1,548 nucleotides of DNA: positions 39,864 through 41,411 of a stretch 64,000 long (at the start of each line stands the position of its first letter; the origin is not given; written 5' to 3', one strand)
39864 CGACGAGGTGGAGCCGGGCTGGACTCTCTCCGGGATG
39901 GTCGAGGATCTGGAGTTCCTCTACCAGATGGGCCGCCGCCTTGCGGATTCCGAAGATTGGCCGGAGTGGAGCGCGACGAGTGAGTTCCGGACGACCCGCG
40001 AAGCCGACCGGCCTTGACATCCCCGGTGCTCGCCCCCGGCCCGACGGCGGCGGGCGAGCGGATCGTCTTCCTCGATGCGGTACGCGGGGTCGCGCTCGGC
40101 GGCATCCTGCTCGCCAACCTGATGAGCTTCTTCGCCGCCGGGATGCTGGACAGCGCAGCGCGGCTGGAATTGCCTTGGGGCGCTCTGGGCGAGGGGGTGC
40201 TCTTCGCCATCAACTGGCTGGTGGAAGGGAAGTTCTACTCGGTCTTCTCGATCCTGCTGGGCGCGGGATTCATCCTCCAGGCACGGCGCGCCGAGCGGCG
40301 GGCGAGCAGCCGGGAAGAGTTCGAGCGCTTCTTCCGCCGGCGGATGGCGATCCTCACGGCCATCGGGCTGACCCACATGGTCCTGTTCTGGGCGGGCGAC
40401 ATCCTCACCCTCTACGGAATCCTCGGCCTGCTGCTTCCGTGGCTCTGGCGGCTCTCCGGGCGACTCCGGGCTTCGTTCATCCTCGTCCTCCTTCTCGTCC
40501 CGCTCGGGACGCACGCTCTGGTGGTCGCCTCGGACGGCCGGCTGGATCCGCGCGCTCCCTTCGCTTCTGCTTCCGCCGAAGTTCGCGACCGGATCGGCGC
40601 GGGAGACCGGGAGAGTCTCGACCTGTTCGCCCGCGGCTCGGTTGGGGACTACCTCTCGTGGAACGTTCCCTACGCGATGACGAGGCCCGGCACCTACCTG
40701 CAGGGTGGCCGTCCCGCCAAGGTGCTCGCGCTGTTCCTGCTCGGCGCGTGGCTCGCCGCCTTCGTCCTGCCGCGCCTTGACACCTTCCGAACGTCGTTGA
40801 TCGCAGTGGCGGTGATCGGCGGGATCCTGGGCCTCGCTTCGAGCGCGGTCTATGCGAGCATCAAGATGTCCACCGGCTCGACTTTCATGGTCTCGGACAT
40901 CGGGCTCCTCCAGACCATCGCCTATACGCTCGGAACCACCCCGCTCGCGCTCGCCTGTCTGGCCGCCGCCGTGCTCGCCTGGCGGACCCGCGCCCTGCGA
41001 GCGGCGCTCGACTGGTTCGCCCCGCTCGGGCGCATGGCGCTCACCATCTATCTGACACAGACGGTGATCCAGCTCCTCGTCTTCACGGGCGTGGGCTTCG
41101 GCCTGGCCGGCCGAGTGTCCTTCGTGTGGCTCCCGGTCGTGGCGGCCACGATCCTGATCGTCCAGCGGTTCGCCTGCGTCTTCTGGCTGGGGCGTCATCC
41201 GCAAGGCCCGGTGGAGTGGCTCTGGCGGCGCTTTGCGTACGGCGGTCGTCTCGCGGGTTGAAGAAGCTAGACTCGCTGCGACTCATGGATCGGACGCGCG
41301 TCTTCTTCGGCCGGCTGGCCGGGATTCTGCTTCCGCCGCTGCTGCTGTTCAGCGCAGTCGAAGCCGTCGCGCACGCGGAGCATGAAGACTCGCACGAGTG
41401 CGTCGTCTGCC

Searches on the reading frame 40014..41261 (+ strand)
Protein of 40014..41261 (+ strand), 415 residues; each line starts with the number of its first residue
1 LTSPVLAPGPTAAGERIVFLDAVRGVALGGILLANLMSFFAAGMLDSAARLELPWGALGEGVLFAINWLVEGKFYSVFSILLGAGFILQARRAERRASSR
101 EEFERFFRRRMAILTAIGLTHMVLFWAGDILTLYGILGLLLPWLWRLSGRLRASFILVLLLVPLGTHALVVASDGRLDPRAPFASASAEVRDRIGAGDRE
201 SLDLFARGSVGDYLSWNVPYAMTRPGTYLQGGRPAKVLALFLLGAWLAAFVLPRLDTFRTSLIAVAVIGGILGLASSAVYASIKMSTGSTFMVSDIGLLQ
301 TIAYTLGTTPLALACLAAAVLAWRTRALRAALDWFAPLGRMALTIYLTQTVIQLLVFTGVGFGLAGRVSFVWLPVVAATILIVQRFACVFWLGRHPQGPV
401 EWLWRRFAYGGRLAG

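Call 34: search_protein_families(library=pfam, proteins=[window:40014-41261:+], max_evalue=0.001)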
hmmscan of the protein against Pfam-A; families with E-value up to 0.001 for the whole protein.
window:40014-41261:+ (415 aa): 2 families
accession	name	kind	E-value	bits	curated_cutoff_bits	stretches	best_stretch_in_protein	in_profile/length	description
PF04235.18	DUF418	-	2.9e-33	115.5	23.6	1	254-410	9-162/163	Protein of unknown function (DUF418)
PF01757.29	Acyl_transf_3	-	2e-05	24.3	31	1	131-391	132-323/326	Acyltransferase domain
